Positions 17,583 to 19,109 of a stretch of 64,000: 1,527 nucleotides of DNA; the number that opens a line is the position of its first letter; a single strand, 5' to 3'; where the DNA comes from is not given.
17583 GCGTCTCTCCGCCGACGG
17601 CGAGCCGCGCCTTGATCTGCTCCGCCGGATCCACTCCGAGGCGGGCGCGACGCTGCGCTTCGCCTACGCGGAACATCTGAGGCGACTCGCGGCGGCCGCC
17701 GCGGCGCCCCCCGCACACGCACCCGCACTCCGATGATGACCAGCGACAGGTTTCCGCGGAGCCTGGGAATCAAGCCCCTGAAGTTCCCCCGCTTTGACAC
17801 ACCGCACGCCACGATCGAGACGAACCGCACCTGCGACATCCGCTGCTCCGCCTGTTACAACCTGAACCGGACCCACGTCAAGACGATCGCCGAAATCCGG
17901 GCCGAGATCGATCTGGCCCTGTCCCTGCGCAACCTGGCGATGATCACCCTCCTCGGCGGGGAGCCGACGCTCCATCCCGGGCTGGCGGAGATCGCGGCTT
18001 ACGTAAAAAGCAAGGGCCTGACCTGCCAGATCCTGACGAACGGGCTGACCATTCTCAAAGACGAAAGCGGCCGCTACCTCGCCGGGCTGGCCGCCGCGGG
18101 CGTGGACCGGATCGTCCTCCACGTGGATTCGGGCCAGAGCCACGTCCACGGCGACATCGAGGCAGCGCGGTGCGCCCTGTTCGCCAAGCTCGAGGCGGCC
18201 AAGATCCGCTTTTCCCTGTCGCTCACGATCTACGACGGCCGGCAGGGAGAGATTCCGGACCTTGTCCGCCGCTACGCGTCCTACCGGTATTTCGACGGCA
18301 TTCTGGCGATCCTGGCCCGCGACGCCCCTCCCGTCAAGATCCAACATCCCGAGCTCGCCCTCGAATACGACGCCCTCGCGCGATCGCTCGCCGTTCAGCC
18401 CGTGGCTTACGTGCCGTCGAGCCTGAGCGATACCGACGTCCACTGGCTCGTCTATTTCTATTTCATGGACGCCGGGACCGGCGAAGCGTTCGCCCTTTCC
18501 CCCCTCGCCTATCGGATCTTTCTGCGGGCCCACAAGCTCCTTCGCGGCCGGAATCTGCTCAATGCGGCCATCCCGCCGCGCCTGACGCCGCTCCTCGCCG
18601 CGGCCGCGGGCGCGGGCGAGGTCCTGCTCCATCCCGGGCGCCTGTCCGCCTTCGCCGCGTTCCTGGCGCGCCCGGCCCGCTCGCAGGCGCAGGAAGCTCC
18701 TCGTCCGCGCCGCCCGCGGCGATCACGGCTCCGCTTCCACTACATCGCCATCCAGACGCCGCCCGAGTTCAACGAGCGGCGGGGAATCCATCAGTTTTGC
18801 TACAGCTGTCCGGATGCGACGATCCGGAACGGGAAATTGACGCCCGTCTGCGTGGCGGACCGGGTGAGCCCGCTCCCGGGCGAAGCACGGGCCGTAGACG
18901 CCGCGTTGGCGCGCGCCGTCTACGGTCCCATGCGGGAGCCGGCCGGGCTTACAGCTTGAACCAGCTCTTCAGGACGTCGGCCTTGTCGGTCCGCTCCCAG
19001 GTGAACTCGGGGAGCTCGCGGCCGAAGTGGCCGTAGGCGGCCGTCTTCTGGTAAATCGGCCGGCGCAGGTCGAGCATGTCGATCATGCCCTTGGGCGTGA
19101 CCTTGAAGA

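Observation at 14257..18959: Cluster of three secreted/lipoproteins sharing an N-terminal beta-module + glycine-zipper segment, translationally coupled to a second radical-SAM enzyme, convergent with metK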

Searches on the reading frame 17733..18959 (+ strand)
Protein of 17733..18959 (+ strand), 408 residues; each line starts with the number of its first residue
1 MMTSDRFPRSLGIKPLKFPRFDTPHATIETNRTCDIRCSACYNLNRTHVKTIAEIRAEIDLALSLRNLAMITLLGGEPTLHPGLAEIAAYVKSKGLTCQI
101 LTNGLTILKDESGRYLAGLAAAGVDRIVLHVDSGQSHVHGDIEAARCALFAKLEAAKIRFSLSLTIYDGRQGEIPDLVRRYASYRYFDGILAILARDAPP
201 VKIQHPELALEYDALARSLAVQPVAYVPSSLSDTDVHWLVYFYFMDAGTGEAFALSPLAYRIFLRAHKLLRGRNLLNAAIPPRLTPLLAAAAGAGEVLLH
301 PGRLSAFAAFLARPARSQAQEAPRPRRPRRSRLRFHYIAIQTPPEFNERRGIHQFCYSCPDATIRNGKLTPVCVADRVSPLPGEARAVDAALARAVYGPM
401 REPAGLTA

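Call 3: search_protein_families(library=pfam, proteins=[window:17733-18959:+], max_evalue=0.1)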
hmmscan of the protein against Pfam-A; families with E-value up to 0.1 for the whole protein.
window:17733-18959:+ (408 aa): 2 families
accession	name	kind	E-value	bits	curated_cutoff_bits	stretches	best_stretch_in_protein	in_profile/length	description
PF04055.27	Radical_SAM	-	5.1e-13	50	29.5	1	29-139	2-117/166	Radical SAM superfamily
PF13353.11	Fer4_12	-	0.001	19.8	22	1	33-105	14-92/137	4Fe-4S single cluster domain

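Call 4: search_protein_families(library=ncbifam, proteins=[window:17733-18959:+], max_evalue=0.1)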
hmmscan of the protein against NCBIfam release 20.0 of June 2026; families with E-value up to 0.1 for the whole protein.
window:17733-18959:+ (408 aa): 43 families (the best 25 are shown)
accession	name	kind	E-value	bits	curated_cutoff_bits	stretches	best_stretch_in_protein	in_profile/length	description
NF045646.2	rSAM_Se_TrsS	equivalog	2e-14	53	490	1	23-146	85-210/441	radical SAM (seleno)protein TrsS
TIGR04317.1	W_rSAM_matur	equivalog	1.8e-11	43.7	380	1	27-147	7-126/349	tungsten cofactor oxidoreductase radical SAM maturase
NF038283.1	viperin_w_prok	equivalog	5.5e-11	42.1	180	1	32-142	10-125/281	viperin family antiviral radical SAM protein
TIGR04546.1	rSAM_ahbC_deAc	equivalog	6.7e-09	35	650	1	16-176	31-195/390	12,18-didecarboxysiroheme deacetylase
TIGR04303.1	GeoRSP_rSAM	equivalog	8.7e-09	35.4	400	1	30-178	11-161/325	GeoRSP system radical SAM/SPASM protein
NF045702.1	rSAM_GDGT_ether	equivalog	1e-08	34.3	450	1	30-136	93-203/486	tetraether lipid synthase Tes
TIGR04545.1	rSAM_ahbD_hemeb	equivalog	1.9e-08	34.1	500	1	29-165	5-146/339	heme b synthase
NF045574.1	sacti_mat_StsB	exception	2.1e-07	30.1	625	1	33-140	105-210/466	StsB family radical SAM/SPASM domain sactipeptide maturase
TIGR02666.1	moaA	equivalog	2.3e-07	30.1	284.05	1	33-143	19-134/336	GTP 3',8-cyclase MoaA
TIGR04051.1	rSAM_NirJ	equivalog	3.2e-07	29.6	515.45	1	31-179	9-161/354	heme d1 biosynthesis radical SAM protein NirJ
TIGR02495.1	NrdG2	equivalog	3.5e-07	29.7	131.15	1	30-106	22-101/193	anaerobic ribonucleoside-triphosphate reductase activating protein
TIGR04055.1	rSAM_NirJ2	equivalog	3.8e-07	30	500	1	29-166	5-146/326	putative heme d1 biosynthesis radical SAM protein NirJ2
NF012164.0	AlbA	equivalog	8.5e-07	27.7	850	1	25-148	114-236/442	subtilosin maturase AlbA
TIGR04054.1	rSAM_NirJ1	equivalog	1.5e-06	27.1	650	1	24-112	36-127/387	putative heme d1 biosynthesis radical SAM protein NirJ1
TIGR04311.1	rSAM_Geo_metal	subfamily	1.7e-06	27.3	400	1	27-144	6-125/423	radical SAM/SPASM family putative metalloenzyme maturase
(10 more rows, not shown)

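Call 13: find_homologous_proteins(query=window:17733-18959:+)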
Query window:17733-18959:+ (408 aa): 283 proteins with E <= 0.001 among 8000 candidates; the best 120 are listed.
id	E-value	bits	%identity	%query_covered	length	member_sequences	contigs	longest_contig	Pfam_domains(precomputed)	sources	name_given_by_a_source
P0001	1.5e-256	869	96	100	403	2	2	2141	PF04055.28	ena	-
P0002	7.5e-229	778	85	100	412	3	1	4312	PF04055.28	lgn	-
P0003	3.8e-223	759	85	100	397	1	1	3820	PF04055.28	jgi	-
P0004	2.7e-215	733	82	98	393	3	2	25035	PF04055.28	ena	-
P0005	6.1e-153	528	61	98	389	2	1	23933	PF04055.28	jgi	jgi:hypothetical protein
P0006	7.1e-141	488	54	99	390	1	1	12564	PF04055.28,PF13353.12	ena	-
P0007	3.2e-137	476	53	98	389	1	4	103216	PF04055.28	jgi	jgi:organic radical activating enzyme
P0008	3.4e-130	453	51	98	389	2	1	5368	PF04055.28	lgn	-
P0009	1.1e-129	451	51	99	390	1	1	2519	PF04055.28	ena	-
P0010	6.3e-129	449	51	99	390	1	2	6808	PF04055.28,PF13353.12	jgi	jgi:hypothetical protein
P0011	3.0e-128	446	51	98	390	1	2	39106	PF04055.28,PF13353.12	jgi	jgi:hypothetical protein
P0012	7.6e-128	445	54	94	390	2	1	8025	PF04055.28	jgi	jgi:hypothetical protein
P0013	2.5e-124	434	53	99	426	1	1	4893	PF04055.28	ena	-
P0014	1.0e-122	428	52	94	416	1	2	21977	PF04055.28,PF13353.12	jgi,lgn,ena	jgi:hypothetical protein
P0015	5.8e-121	422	52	98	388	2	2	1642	PF04055.28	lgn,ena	-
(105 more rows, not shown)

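Call 15: find_related_loci(query=A1, collection=genome_contigs, flank=8000)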
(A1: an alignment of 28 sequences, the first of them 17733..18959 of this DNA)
Query A1 (408 aa) in genome_contigs; peptide patterns used: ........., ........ (x = any residue, [..] = any of these).
599 stretches matched a pattern (row limit reached: there are more); 362 encode a relative of the query (tblastn E <= 1e-3); the best 80 are kept; 80 distinct loci.
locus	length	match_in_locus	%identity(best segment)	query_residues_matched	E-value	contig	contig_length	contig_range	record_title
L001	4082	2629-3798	48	1-402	3e-130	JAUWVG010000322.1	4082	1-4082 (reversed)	MAG: Candidatus Aminicenantes bacterium isolate CSMAG_2626 CSMAG_2626_k141_2378297_length_4082_cov_23.7432, whole genome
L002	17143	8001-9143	44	11-402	2e-117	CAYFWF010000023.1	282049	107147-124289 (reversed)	MAG TPA_asm: uncultured Eubacteriales bacterium isolate ERP108616_co1_236 genome assembly, contig: k119_45666, whole gen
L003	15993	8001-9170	48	2-404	1e-113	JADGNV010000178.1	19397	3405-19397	MAG: Candidatus Aminicenantes bacterium isolate Chersky_507 k127_22394063, whole genome shotgun sequence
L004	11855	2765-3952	45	2-402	6e-117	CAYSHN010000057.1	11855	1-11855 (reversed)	MAG TPA_asm: uncultured Calditrichota bacterium isolate binchicken_co33_474 genome assembly, contig: NODE_6613_length_11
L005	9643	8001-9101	47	2-381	2e-110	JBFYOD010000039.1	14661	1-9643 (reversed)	MAG: Candidatus Aminicenantes bacterium isolate PPR_0111 PPR_0111.fa_k121_88065, whole genome shotgun sequence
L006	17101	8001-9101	46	2-381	4e-105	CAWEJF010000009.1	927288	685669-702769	MAG: Candidatus Aminicenantes bacterium isolate MFD05942.bin.2.296 genome assembly, contig: contig_6499, whole genome sh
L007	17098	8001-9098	45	1-380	8e-102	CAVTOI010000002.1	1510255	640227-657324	MAG: Candidatus Aminicenantes bacterium isolate MFD00905.bin.1.6 genome assembly, contig: contig_54, whole genome shotgu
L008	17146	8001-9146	42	13-402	6e-101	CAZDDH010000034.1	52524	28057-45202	MAG TPA_asm: uncultured Rickettsiales bacterium isolate SRP077602_co5_208 genome assembly, contig: NODE_2995_length_5252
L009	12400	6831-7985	43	13-402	3e-100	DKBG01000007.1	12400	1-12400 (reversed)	MAG TPA_asm: Ignavibacteria bacterium UBA6906 UBA6906_contig_1345, whole genome shotgun sequence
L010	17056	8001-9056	46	16-380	2e-99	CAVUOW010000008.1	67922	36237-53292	MAG: Candidatus Aminicenantes bacterium isolate MFD05942.bin.2.318 genome assembly, contig: contig_67835, whole genome s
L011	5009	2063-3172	45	15-394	1e-99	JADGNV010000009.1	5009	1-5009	MAG: Candidatus Aminicenantes bacterium isolate Chersky_507 k127_1027407, whole genome shotgun sequence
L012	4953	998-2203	41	2-408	1e-98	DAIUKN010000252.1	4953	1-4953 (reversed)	MAG TPA_asm: Bacteroidota bacterium isolate CTOTU26107 NODE_15779_length_4953_cov_3.912617, whole genome shotgun sequenc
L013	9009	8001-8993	47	2-345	2e-97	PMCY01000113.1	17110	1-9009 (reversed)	MAG: Candidatus Aminicenantes bacterium isolate fen_333 73.20120700_E2X.90_contig_105639, whole genome shotgun sequence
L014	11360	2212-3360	40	16-404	9e-96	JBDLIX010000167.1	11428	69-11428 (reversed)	MAG: Bacteroidota bacterium isolate MAG062 MAG062_167, whole genome shotgun sequence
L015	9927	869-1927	44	22-383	9e-95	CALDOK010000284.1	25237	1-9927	MAG TPA_asm: uncultured proteobacterium isolate ERR2206791_bin.36_CONCOCT_v1.1_MAG genome assembly, contig: ERZ890953.41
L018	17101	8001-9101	42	2-381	8e-91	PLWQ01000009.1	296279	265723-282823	MAG: Fibrobacteres bacterium isolate fen_1185 73.20120800_E1D.40_contig_205, whole genome shotgun sequence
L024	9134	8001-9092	33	23-385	1e-41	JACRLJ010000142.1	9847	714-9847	MAG: Candidatus Hydrogenedentota bacterium isolate NC_groundwater_1878_Pr3_B-0.1um_59_9 SR2-18-B1_coassembly_411737, who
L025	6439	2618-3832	29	13-381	2e-40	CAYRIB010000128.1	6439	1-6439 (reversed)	MAG TPA_asm: uncultured Myxococcales bacterium isolate SRP294416_co1_37 genome assembly, contig: NODE_28558_length_6439_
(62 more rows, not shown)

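Call 16: search_solved_structures(query=A1, max_evalue=0.01)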
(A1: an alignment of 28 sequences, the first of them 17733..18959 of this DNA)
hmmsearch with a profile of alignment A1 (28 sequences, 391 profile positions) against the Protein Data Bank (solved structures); distinct sequences matched with E-value up to 0.01: 12.
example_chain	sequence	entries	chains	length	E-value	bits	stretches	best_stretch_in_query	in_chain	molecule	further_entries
7wzv_A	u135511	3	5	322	2.3e-07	33.4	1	27-113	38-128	4Fe-4S cluster-binding domain-containing protein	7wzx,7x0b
7tol_A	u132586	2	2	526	3.8e-07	32.7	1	25-131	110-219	glycerol dibiphytanyl glycerol tetraether - macrocyclic archaeol synthase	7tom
7vob_C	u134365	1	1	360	2.5e-06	30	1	31-139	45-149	Cytosylglucuronate decarboxylase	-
7voc_C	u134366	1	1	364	2.6e-06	29.9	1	31-139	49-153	Cytosylglucuronate decarboxylase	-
7n7h_A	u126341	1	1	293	2.5e-05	26.7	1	30-187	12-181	VIPERIN-LIKE ENZYME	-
6efn_A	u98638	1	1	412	3.4e-05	26.2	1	26-182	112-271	Sporulation killing factor maturation protein SkfB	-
5v1q_A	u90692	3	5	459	0.00097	21.5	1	25-110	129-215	Radical SAM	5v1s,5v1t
9dfu_A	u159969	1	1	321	0.0012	21.1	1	30-109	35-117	Radical SAM core domain-containing protein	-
9dfn_A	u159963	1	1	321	0.0016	20.8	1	30-109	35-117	Radical SAM core domain-containing protein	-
5wgg_A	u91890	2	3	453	0.0019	20.5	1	29-131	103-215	Radical SAM domain protein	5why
8wm2_A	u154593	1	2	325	0.0025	20.1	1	32-128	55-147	Fe-S radical SAM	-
6c8v_A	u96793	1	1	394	0.0044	19.3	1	29-131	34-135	Coenzyme PQQ synthesis protein E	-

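Call 20: search_protein_families(library=pfam, proteins=[L004:3967-5607:+, L012:2191-3201:+, L009:8810-10819:+, L025:7-2616:+, L004:6899-7552:+, L003:6122-7990:+, L024:5931-7697:+, L018:6467-7786:+, L006:9180-10334:+, L004:5751-6920:+], max_evalue=0.01)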
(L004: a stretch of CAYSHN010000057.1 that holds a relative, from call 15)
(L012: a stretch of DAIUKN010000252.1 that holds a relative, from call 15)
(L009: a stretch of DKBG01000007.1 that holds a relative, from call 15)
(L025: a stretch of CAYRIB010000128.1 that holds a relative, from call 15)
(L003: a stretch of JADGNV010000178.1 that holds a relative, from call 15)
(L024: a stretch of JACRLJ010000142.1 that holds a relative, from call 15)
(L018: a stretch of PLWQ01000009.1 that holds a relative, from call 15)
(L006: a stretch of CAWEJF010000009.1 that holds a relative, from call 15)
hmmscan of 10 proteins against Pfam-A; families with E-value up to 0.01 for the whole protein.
L004:3967-5607:+ (546 aa): 4 families
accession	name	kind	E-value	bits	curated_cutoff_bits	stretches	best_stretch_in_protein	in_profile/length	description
PF01553.26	Acyltransferase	-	4.7e-18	65.7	23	1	179-302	3-131/132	Acyltransferase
PF04191.18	PEMT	-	1.9e-11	44.8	25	1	44-144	3-104/105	Phospholipid methyltransferase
PF04140.19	ICMT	-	2.1e-05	25.3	24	1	70-139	23-94/95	Isoprenylcysteine carboxyl methyltransferase (ICMT) family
PF06966.17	DUF1295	-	0.0007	19.6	20.4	1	80-153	153-235/235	Protein of unknown function (DUF1295)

L012:2191-3201:+ (336 aa): 0 families

L009:8810-10819:+ (669 aa): 4 families
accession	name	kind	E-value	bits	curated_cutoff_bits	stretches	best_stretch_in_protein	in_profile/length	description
PF01790.23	LGT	-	1.9e-18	67.1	24.9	1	461-621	85-237/240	Prolipoprotein diacylglyceryl transferase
PF14378.12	PAP2_3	-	1.4e-12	48.3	27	1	234-371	30-187/190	PAP2 superfamily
PF01569.27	PAP2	-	2.3e-08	34.3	27.2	1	306-367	47-113/130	PAP2 superfamily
PF04191.18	PEMT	-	1.4e-07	32.4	25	1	71-168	5-102/105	Phospholipid methyltransferase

L025:7-2616:+ (869 aa): 2 families
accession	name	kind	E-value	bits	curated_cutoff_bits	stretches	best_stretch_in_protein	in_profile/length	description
PF01326.24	PPDK_N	-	1.9e-46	159.3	27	1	68-295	74-311/328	Pyruvate phosphate dikinase, AMP/ATP-binding domain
PF00391.29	PEP-utilizers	-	1.9e-21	75.8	23.1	1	786-855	3-72/72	PEP-utilising enzyme, mobile domain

L004:6899-7552:+ (217 aa): 11 families
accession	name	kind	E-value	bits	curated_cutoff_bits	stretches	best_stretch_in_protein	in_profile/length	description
PF00005.33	ABC_tran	-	1.1e-30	107.5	25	1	30-165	1-136/137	ABC transporter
PF13304.12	AAA_21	-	3.1e-09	37.8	27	2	123-167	223-270/304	AAA domain, putative AbiEii toxin, Type IV TA system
PF13555.12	AAA_29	-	5e-05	23.4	27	1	36-68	18-50/61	P-loop containing region of AAA domain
PF13476.12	AAA_23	-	0.00016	22.8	27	1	31-60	11-39/201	AAA domain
PF13401.12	AAA_22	-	0.00029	21.6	27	1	39-95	4-33/130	AAA domain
PF03193.22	RsgA_GTPase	-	0.0018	18.6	30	1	28-68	95-134/174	RsgA GTPase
PF13175.12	AAA_15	-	0.002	18.2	32.1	1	33-88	19-55/374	AAA ATPase domain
PF05970.20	PIF1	-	0.0063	16.6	25.9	0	28-73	8-54/223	PIF1-like helicase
PF20703.3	nSTAND1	-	0.0069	16.5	27.1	1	23-58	16-51/379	Novel STAND NTPase 1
PF02463.25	SMC_N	-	0.0086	16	40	0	39-58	23-42/220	RecF/RecN/SMC N terminal domain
PF02367.23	TsaE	-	0.0096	16.3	26.6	0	33-65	14-46/128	Threonylcarbamoyl adenosine biosynthesis protein TsaE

L003:6122-7990:+ (622 aa): 2 families
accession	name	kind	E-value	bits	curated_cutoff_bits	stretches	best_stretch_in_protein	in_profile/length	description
PF00171.27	Aldedh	-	6.1e-111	371.6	23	1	122-558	30-460/461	Aldehyde dehydrogenase family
PF05893.19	LuxC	-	0.0037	16.6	21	1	221-375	85-241/401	Acyl-CoA reductase (LuxC)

L024:5931-7697:+ (588 aa): 7 families
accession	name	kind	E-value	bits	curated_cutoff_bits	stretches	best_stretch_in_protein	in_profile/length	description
PF13487.12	HD_5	-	2.2e-39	135.4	27.2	1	320-484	2-169/170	HD domain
PF01966.28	HD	-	3.6e-20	72.8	22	1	333-454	2-116/116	HD domain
PF00498.31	FHA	-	1.7e-18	67.3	20.7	1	25-87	2-67/67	FHA domain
PF13185.12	GAF_2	-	7.1e-13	49.4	28.6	1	165-301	1-135/136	GAF domain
PF16697.10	Yop-YscD_cpl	-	4.1e-11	43.4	33.2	1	21-94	16-91/94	Inner membrane component of T3SS, cytoplasmic domain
PF13492.12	GAF_3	-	5.8e-11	43.3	27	1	167-303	1-129/129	GAF domain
PF01590.32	GAF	-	6.9e-11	43.3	22.4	1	167-301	1-133/133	GAF domain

L018:6467-7786:+ (439 aa): 3 families
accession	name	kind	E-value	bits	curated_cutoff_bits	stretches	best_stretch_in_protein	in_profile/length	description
PF04055.27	Radical_SAM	-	2.5e-13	51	29.5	1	167-326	4-166/166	Radical SAM superfamily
PF19864.5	Radical_SAM_N2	-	3.3e-05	23.8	29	1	87-140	86-138/151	Radical SAM proteins, N-terminal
PF02310.24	B12-binding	-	0.00011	22.4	32.1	1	50-123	41-120/121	B12 binding domain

L006:9180-10334:+ (384 aa): 2 families
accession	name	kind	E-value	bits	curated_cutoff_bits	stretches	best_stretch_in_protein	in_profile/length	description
PF04055.27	Radical_SAM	-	1.1e-14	55.4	29.5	1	18-178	6-158/166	Radical SAM superfamily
PF13186.11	SPASM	-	5.7e-06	26.9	21.5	1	271-326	10-67/67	Iron-sulfur cluster-binding domain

L004:5751-6920:+ (389 aa): 3 families
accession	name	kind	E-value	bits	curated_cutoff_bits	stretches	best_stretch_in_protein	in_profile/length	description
PF04055.27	Radical_SAM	-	1.3e-16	61.7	29.5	1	68-217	3-162/166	Radical SAM superfamily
PF13186.11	SPASM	-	8.3e-08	32.8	21.5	1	280-340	1-66/67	Iron-sulfur cluster-binding domain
PF13353.11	Fer4_12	-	0.0015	19.3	22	1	72-140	15-90/137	4Fe-4S single cluster domain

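Call 61: predict_structure(alignment_id=A1)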
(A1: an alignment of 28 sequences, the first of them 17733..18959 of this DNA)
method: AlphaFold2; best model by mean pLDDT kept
length: 408 residues; sequences in the alignment: 28
mean_pLDDT: 88.0   pTM: 0.89
mean pLDDT of the five models: 88.0, 87.2, 87.2, 86.8, 86.4
residues with pLDDT >= 90: 269; 70-90: 87; 50-70: 43; < 50: 9
segments of 3 or more residues with pLDDT < 50: 403-408
pLDDT, mean of each block of 10 residues (from residue 1): 94 93 94 59 64 97 96 78 95 97 92 94 96 85 96 97 93 96 96 79 82 97 96 95 95 96 95 91 94 96 94 64 56 94 88 88 91 87 79 84 41
secondary structure, 60 per line:
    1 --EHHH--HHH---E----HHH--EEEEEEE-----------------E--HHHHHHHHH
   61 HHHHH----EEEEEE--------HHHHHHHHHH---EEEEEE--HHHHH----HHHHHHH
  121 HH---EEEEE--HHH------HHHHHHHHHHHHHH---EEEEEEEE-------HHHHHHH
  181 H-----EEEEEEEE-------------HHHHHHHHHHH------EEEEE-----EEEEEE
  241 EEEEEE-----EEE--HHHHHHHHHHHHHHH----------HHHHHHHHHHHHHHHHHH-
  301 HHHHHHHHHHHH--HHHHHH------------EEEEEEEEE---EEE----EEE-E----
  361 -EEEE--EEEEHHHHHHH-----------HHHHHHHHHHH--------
elements in order: E25-31 H52-65 E70-75 H84-93 E97-102 H105-109 H114-122 E126-130 H142-155 E159-166 H174-181 E187-194 H208-218 E225-229 E235-246 E252-254 H257-271 H282-299 H301-312 H315-320 E333-341 E345-347 E352-354 E362-365 E368-371 H372-378 H390-400
